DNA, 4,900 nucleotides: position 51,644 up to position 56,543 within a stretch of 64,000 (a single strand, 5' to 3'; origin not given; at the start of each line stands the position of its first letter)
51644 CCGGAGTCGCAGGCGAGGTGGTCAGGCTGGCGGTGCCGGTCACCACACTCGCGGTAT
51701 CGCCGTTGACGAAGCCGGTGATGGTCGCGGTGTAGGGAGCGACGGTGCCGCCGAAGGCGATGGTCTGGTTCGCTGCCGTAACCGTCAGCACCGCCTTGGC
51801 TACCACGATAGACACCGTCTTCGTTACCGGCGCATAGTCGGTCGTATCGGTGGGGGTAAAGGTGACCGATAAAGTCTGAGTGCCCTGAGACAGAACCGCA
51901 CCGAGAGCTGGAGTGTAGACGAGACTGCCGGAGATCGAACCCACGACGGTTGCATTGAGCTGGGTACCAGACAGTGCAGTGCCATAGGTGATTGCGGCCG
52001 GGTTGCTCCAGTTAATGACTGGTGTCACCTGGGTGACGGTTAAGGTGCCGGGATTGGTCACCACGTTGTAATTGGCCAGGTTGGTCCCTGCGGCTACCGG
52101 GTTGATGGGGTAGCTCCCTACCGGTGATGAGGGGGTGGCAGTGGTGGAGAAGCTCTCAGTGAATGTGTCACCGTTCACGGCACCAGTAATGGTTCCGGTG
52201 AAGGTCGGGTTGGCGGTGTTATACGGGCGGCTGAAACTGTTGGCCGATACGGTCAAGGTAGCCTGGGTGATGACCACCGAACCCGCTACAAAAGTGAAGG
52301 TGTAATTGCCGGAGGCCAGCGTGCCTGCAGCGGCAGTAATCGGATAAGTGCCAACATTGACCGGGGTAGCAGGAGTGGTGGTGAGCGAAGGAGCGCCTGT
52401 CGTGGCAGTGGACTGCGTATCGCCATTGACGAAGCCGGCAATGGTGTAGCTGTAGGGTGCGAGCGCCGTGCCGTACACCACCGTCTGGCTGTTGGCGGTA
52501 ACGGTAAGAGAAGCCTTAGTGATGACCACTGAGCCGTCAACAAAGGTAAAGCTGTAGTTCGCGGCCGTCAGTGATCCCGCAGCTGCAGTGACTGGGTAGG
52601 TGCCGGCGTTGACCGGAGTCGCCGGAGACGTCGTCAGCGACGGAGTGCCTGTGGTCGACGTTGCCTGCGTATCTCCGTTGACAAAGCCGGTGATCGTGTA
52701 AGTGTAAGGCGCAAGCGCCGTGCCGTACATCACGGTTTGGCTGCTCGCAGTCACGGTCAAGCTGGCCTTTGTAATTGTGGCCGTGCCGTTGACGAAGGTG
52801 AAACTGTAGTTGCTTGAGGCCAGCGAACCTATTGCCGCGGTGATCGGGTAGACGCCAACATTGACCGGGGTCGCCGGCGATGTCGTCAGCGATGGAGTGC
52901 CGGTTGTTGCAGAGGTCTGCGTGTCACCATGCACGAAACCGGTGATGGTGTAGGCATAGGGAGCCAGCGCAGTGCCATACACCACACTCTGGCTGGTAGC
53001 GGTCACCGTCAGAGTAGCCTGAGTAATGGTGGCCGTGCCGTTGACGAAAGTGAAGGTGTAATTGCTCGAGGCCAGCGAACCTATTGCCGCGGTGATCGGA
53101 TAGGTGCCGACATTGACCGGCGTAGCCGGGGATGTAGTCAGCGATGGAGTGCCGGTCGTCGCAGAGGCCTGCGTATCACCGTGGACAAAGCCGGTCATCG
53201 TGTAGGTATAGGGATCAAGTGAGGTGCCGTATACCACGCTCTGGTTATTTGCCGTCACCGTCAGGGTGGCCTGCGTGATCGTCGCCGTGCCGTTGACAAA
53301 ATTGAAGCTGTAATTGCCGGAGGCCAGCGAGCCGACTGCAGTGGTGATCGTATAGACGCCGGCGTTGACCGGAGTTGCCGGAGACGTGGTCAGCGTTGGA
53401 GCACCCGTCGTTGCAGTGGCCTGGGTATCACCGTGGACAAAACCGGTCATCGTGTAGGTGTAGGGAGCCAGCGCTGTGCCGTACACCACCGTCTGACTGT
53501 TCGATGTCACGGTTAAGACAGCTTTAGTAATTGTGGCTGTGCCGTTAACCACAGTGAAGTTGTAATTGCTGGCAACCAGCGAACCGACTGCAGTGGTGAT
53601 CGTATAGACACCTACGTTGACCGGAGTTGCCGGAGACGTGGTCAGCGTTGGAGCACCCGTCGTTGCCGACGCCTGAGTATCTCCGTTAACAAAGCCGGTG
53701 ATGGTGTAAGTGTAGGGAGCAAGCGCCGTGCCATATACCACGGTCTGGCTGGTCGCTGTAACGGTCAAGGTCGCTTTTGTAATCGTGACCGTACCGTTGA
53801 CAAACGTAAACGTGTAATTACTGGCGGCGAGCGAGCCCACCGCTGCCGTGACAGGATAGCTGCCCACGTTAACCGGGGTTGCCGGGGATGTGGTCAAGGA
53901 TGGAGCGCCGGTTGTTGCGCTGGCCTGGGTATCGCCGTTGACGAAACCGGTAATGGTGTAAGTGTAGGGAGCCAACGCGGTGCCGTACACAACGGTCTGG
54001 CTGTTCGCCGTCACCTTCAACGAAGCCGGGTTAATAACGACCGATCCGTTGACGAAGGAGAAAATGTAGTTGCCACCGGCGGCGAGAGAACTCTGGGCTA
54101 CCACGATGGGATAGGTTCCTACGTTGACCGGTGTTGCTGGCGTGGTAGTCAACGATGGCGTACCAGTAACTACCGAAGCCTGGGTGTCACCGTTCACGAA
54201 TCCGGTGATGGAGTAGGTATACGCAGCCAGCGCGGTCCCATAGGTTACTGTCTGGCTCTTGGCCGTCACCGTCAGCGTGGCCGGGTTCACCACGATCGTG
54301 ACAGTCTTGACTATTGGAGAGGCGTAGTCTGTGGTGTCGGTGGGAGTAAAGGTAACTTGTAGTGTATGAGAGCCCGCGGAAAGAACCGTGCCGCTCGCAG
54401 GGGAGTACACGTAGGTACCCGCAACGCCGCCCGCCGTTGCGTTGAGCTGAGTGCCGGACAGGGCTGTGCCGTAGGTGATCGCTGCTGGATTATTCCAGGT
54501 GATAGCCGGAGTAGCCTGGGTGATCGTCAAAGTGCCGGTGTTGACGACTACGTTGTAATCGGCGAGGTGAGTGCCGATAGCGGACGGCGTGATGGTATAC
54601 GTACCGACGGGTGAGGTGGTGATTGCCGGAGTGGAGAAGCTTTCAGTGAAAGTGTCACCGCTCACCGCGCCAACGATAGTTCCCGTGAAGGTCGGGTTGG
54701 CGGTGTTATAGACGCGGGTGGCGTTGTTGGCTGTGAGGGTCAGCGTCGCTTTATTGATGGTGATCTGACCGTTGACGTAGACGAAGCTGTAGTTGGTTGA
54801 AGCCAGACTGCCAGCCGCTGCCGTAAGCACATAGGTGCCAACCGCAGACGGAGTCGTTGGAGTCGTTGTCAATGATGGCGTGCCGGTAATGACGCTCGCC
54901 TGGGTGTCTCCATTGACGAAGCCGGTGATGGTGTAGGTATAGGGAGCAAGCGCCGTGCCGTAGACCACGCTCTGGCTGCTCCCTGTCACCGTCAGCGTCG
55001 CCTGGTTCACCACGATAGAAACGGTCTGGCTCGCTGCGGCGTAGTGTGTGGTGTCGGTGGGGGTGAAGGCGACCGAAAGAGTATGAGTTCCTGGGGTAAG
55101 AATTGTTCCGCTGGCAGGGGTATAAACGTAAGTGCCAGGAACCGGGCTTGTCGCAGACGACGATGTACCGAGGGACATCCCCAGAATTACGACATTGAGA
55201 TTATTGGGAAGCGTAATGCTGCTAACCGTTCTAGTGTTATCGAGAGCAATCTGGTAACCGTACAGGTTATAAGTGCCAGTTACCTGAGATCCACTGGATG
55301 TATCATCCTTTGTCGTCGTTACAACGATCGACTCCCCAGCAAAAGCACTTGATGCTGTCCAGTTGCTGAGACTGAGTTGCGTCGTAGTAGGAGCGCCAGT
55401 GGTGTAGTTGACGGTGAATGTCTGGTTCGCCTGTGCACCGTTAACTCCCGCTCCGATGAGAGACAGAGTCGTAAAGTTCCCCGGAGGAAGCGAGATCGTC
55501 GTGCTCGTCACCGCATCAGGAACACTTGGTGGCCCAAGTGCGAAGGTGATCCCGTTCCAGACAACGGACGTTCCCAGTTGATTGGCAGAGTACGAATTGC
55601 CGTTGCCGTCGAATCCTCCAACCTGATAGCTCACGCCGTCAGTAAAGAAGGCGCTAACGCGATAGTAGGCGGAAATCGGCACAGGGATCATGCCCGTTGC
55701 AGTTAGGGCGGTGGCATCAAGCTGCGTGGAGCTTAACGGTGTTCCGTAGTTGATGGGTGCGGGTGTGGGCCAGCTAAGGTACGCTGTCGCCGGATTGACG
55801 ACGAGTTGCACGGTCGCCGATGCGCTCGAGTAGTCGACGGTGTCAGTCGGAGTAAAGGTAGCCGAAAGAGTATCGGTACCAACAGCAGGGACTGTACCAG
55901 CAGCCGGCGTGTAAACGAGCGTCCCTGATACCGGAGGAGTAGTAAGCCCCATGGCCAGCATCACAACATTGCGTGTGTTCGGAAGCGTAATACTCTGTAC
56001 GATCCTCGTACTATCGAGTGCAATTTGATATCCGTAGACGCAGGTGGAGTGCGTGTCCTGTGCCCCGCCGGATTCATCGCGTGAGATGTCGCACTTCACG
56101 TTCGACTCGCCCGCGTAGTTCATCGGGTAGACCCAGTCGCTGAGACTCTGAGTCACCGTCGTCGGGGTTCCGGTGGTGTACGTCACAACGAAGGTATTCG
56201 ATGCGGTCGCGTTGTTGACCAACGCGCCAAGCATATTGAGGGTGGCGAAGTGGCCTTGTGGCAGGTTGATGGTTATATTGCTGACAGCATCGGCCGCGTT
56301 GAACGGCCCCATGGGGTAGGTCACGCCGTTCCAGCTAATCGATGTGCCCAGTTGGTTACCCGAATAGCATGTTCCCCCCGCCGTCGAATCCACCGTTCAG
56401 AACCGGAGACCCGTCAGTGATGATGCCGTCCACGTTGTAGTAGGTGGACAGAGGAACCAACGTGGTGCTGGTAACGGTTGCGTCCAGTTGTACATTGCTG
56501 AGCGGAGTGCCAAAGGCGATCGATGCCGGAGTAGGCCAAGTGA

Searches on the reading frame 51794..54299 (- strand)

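Call 9: search_protein_families(library=pfam, proteins=[window:51794-54299:-], max_evalue=0.01)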
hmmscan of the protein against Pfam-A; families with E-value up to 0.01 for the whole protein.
window:51794-54299:- (835 aa): 3 families
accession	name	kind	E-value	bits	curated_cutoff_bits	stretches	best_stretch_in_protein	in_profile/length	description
PF18676.6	MBG_2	-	1.6e-129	423.1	25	9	682-754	1-72/72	MBG domain (YGX type)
PF07660.19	STN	-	2e-16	59.9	28.4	0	134-175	9-51/52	Secretin and TonB N terminus short domain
PF20723.3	Pellino_RING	-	6.4e-06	26.7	22.6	0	341-379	10-48/144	Pellino, RING domain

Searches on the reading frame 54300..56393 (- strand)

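Call 9: search_protein_families(library=pfam, proteins=[window:54300-56393:-], max_evalue=0.01)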
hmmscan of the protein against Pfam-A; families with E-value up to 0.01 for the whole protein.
window:54300-56393:- (698 aa): 7 families
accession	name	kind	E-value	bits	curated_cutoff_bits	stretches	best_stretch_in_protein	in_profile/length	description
PF18676.6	MBG_2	-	8.3e-25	87.6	25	2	551-623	1-72/72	MBG domain (YGX type)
PF24507.1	Ig_CFAP65_4th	-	2.9e-12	47.2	27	1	660-692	24-56/76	CFAP65, fourth Ig-like domain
PF22065.2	Cep192_D7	-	1.5e-06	28.6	27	0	660-691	66-97/125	Cep192 domain 7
PF22544.2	HYDIN_VesB_CFA65-like_Ig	-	0.00017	22.2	25.5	0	419-469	46-97/100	HYDIN/CFA65/VesB-like, Ig-like domain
PF14347.11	DUF4399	-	0.0016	19.2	28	0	432-462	58-90/91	Domain of unknown function (DUF4399)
PF25249.1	Ig_CFAP65_7th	-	0.0028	17.9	28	0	136-190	25-79/120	CFAP65, seventh Ig-like domain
PF15780.11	ASH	-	0.0039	17.8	27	0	159-200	53-91/98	Abnormal spindle-like microcephaly-assoc'd, ASPM-SPD-2-Hydin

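Call 39: search_protein_families(library=ncbifam, proteins=[window:54300-56393:-], max_evalue=0.01)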
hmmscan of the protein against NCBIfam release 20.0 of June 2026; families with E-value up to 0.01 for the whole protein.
window:54300-56393:- (698 aa): 0 families
